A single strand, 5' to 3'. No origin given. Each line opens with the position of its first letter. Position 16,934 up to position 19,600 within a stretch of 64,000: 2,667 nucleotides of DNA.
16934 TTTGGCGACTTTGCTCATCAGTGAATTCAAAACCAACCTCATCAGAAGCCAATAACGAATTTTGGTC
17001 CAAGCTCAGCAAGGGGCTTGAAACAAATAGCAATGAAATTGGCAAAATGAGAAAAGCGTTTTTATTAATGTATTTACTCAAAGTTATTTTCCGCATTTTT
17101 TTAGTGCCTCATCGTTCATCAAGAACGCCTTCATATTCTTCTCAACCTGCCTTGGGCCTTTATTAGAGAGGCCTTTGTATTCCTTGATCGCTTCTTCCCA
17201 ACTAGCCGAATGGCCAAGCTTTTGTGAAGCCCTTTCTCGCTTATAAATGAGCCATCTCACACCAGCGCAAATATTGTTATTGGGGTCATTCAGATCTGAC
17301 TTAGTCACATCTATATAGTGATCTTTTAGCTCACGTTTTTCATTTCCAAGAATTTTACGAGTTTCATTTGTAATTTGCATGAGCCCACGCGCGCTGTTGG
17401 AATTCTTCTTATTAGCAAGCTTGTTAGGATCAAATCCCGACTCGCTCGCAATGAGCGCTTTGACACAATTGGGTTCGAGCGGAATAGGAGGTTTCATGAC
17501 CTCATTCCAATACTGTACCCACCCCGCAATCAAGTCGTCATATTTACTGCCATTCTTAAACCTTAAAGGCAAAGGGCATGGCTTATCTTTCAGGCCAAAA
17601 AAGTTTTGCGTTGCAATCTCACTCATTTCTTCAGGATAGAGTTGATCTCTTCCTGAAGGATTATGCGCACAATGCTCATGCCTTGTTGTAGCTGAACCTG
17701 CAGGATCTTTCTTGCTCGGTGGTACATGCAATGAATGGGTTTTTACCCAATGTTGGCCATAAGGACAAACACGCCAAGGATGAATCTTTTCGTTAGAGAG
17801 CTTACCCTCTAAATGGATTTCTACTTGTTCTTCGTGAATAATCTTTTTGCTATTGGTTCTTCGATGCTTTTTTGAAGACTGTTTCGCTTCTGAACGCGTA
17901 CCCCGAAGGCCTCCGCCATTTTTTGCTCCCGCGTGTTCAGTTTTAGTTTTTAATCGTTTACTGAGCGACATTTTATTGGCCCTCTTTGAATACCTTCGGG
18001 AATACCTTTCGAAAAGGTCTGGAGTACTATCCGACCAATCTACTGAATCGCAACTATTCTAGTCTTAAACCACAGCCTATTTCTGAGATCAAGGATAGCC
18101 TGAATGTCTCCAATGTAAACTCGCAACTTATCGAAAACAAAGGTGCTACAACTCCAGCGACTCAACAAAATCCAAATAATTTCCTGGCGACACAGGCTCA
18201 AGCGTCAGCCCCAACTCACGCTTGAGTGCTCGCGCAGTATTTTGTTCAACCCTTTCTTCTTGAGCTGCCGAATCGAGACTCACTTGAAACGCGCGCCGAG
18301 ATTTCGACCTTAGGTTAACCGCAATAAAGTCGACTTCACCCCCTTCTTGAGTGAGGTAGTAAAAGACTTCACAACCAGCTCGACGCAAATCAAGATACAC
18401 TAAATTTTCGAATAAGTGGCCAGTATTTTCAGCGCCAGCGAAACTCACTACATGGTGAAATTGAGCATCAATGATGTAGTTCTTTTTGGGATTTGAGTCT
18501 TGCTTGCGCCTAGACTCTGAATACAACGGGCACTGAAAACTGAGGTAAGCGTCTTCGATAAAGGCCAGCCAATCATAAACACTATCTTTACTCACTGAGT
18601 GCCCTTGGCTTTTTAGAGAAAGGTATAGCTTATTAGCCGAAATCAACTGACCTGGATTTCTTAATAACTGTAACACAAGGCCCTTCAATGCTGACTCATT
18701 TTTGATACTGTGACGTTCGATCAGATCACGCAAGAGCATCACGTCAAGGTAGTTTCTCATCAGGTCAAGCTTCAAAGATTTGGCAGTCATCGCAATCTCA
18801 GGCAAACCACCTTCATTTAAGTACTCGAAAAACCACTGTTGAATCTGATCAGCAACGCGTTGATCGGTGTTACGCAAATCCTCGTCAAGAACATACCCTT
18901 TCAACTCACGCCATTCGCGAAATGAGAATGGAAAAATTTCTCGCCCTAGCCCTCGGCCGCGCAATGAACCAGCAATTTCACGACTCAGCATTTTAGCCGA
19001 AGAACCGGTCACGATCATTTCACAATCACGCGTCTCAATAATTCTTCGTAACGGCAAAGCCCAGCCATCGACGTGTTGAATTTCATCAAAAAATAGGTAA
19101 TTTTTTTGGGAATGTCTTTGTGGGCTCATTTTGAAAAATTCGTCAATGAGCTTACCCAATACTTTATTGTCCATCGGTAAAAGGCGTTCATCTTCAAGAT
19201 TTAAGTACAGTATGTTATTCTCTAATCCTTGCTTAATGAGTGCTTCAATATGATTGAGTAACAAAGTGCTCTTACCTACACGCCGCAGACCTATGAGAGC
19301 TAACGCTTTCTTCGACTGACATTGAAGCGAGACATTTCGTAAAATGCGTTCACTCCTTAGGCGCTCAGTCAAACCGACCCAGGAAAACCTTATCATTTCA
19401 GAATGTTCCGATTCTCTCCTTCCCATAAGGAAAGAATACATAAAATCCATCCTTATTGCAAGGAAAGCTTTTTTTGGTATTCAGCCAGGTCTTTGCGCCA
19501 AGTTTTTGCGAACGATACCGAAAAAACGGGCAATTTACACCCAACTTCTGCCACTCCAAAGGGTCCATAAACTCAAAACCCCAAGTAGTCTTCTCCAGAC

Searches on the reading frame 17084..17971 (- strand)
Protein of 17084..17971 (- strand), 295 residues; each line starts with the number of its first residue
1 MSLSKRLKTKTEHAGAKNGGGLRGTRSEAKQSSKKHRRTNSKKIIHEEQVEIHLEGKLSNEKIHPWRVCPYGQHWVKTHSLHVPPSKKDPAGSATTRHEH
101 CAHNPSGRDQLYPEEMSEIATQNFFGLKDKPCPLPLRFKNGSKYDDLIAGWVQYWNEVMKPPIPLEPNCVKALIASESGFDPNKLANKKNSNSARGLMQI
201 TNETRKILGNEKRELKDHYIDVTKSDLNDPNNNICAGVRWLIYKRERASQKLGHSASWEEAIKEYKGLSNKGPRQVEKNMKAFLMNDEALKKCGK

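Call 3: search_protein_families(library=pfam, proteins=[window:17084-17971:-], max_evalue=0.01)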
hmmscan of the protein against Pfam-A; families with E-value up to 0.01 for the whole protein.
window:17084-17971:- (295 aa): 2 families
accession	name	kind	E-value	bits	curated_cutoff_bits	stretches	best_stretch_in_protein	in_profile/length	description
PF01464.25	SLT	-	4.2e-11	42.9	21.3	1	165-279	12-104/117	Transglycosylase SLT domain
PF18013.6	Phage_lysozyme2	-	0.00086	19.9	28.2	1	173-214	26-67/140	Phage tail lysozyme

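Call 8: search_protein_families(library=ncbifam, proteins=[window:17084-17971:-], max_evalue=0.01)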
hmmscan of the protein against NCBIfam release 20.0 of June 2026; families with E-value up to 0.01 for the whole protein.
window:17084-17971:- (295 aa): 2 families
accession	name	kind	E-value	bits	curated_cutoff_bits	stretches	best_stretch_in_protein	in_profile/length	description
NF047373.1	BB0259_flg_lyt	exception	0.00045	19.1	234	1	160-241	560-625/705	flagellar assembly lytic transglycosylase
NF012014.0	PRK15470.1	equivalog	0.0011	18.6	233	1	165-241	52-121/203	membrane-bound lytic murein transglycosylase EmtA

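Call 69: search_protein_families(library=phrogs, proteins=[window:17084-17971:-], max_evalue=0.001)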
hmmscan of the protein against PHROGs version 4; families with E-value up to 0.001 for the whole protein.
window:17084-17971:- (295 aa): 4 families
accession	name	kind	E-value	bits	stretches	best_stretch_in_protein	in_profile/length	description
phrog_669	-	lysis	7.1e-06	24.6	1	164-267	933-1018/1946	endolysin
phrog_342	-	head and packaging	0.00025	20.2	1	168-240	31-89/1235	internal virion protein with endolysin domain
phrog_4067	-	other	0.00054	19.4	1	166-257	684-769/980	transglycosylase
phrog_19349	-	unknown function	0.00096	20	0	170-247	88-152/204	-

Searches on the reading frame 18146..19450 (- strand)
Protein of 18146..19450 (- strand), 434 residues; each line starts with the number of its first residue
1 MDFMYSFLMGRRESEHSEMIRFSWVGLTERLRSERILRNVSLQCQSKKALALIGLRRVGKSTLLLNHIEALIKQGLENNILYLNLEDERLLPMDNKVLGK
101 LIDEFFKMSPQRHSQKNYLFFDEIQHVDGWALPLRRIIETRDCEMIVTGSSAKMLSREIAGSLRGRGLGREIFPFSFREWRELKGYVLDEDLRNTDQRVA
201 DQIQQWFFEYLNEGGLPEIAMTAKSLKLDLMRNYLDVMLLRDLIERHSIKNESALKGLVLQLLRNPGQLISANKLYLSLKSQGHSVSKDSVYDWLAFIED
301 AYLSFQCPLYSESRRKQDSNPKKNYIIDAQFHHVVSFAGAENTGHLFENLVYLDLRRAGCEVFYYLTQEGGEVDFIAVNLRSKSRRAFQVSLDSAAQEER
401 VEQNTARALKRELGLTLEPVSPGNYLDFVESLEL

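Call 3: search_protein_families(library=pfam, proteins=[window:18146-19450:-], max_evalue=0.01)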
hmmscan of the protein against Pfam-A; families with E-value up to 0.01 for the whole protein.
window:18146-19450:- (434 aa): 2 families
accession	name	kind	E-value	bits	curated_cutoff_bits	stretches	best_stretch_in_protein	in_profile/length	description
PF13173.12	AAA_14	-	3.3e-33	114.9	27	1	47-179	2-127/129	AAA domain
PF13635.12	DUF4143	-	8.8e-16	58.5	28.1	1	241-383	2-150/160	Domain of unknown function (DUF4143)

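Call 7: search_protein_families(library=padloc, proteins=[window:18146-19450:-], max_evalue=0.01)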
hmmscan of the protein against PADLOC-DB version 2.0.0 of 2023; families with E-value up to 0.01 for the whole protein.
window:18146-19450:- (434 aa): 8 families
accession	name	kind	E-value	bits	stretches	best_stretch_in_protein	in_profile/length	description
PDLC04787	PDC-S01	-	3.7e-90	300.8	1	34-399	14-364/412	-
PDLC04789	PDC-S01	-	2.3e-37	126.9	1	37-397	7-345/375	-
PDLC04790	PDC-S01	-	8e-29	98.6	1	33-389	13-364/422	-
PDLC04791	PDC-S01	-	8e-17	59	2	44-190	16-160/395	-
PDLC04786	PDC-S01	-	1.6e-16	58.1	1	45-377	18-373/439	-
PDLC04792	PDC-S01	-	2.5e-16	57.3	2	43-219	15-199/452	-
PDLC04788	PDC-S01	-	1.8e-12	44.9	1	44-222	16-195/448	-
PDLC04140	mad8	-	0.00082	17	1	33-99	13-75/314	mads_8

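Call 8: search_protein_families(library=ncbifam, proteins=[window:18146-19450:-], max_evalue=0.01)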
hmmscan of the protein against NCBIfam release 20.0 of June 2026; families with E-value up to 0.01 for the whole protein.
window:18146-19450:- (434 aa): 4 families
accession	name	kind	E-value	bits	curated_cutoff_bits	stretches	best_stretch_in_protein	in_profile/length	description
TIGR04521.1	ECF_ATPase_2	equivalog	0.0024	17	330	1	34-73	18-56/279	energy-coupling factor transporter ATPase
NF010068.0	PRK13548.1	equivalog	0.0037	16.4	261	1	26-65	10-49/261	heme ABC transporter ATP-binding protein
TIGR03608.1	L_ocin_972_ABC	subfamily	0.0038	16.7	254.85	1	28-73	5-49/206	putative bacteriocin export ABC transporter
NF008409.0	PRK11231.1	equivalog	0.0064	15.9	375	0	32-69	13-50/255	Fe(3+) dicitrate ABC transporter ATP-binding protein FecE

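Call 13: find_homologous_proteins(query=window:18146-19450:-)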
Query window:18146-19450:- (434 aa): 3711 proteins with E <= 0.001 among 8000 candidates; the best 120 are listed.
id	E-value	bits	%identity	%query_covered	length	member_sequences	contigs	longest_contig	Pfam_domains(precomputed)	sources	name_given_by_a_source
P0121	4.5e-281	950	100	99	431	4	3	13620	PF13173.13,PF13635.13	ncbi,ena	-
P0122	2.1e-97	345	45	82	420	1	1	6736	PF13173.13,PF13635.13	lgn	-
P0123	5.8e-96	340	43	90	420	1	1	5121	PF13173.13,PF13635.13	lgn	-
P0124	1.5e-95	339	43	92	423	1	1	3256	PF13173.13,PF13635.13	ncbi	ncbi:MAG TPA: ATP-binding protein [Chlamydiales bacterium]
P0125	1.3e-94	336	42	91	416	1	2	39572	PF13173.13,PF13635.13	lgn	-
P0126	2.6e-94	335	43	91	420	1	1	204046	PF13173.13,PF13635.13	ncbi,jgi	-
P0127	1.1e-93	333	43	92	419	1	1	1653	PF13173.13,PF13635.13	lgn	-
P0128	1.3e-93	333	41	91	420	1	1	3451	PF13173.13,PF13635.13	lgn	-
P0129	1.6e-93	332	43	91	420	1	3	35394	PF13173.13,PF13635.13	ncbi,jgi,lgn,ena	jgi:predicted AAA+ superfamily ATPase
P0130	2.1e-93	332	42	90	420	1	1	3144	PF13173.13,PF13635.13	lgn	-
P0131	2.2e-93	332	41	91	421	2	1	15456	PF13173.13,PF13635.13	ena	-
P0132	2.3e-93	332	42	91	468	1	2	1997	PF13173.13,PF13635.13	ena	-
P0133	2.3e-93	332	42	94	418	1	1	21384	PF13173.13,PF13635.13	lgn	-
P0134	2.8e-93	332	44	86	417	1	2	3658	PF13173.13,PF13635.13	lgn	-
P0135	4.9e-93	331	43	90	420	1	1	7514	PF13173.13,PF13635.13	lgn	-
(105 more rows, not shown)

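Call 49: find_encoding_contigs(protein=P0126, flank=8000, max_places=2)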
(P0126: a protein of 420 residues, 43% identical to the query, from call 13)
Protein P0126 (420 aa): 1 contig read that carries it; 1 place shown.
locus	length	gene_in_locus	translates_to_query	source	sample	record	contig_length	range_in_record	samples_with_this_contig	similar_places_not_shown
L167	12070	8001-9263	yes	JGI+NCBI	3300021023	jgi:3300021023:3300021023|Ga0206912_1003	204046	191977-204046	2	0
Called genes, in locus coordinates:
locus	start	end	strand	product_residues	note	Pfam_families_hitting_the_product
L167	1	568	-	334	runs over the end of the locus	PF00288:GHMP_kinases_N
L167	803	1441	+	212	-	PF00753:Lactamase_B, PF19583:ODP, PF12706:Lactamase_B_2 (weak)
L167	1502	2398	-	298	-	PF00646:F-box (weak), PF12937:F-box-like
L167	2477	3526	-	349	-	PF00217:ATP-gua_Ptrans, PF27454:McsB_C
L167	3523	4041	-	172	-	-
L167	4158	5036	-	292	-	PF00849:PseudoU_synth_2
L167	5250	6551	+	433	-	PF03952:Enolase_N, PF00113:Enolase_C, PF13378:MR_MLE_C (faint)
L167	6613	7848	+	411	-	PF01368:DHH, PF02833:DHHA2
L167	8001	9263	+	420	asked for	PF13173:AAA_14, PF13635:DUF4143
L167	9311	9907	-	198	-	PF00578:AhpC-TSA, PF08534:Redoxin, PF10417:1-cysPrx_C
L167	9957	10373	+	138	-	-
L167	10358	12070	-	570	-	?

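Call 69: search_protein_families(library=phrogs, proteins=[window:18146-19450:-], max_evalue=0.001)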
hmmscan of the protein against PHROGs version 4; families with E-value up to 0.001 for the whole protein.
window:18146-19450:- (434 aa): 0 families

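Call 74: search_dna_similar(query=window:18146-19450:-, collection=plasmids, mode=protein, max_rows=8)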
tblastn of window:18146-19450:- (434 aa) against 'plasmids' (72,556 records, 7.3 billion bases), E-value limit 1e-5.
Records with a match: 268; places in all: 283; records where one place covers at least 80% of the query: 198.
Best place of each record, by identity: <60% 268.
By first word of the organism name: Acinetobacter 174; Thermus 11; Moraxella 9; Bacteroides 8; Enterococcus 7; Rhizobium 7; Lactobacillus 5; Sulfitobacter 5; Prevotella 2; Methanosphaera 2; and 34 more.
By predicted mobility (MOB-suite, as given by PLSDB): mobilizable 120; non-mobilizable 99; conjugative 49.
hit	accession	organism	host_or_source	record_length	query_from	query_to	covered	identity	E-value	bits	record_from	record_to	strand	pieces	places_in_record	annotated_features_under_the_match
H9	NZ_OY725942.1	Bacteroides finegoldii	-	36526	2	400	92%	34.6%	2e-55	205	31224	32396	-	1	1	ATP-binding protein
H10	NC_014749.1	Calditerrivibrio nitroreducens DSM 19672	terrestrial hot spring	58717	6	377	86%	36.3%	1e-72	255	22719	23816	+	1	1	ATP-binding protein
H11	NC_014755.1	Sulfuricurvum kujiense DSM 16994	drain water from underground crude oil ...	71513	18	378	83%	37.1%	1e-68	243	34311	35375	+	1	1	ATP-binding protein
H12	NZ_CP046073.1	Sulfurimonas aquatica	cell culture,lake water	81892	40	413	86%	31.0%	4e-41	163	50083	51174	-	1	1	ATP-binding protein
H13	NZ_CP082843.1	Prevotella nigrescens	-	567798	32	410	87%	29.0%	6e-27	121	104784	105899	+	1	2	ATP-binding protein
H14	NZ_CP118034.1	Lactobacillus gasseri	Homo sapiens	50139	51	424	86%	29.1%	3e-35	145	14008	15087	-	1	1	ATP-binding protein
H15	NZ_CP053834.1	Arcobacter cloacae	cell culture,Sewage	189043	47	409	84%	29.4%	8e-34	141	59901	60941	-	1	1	ATP-binding protein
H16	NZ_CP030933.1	Enterococcus gilvus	cow,milk,milk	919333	51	380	76%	31.6%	6e-36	148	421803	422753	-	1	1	ATP-binding protein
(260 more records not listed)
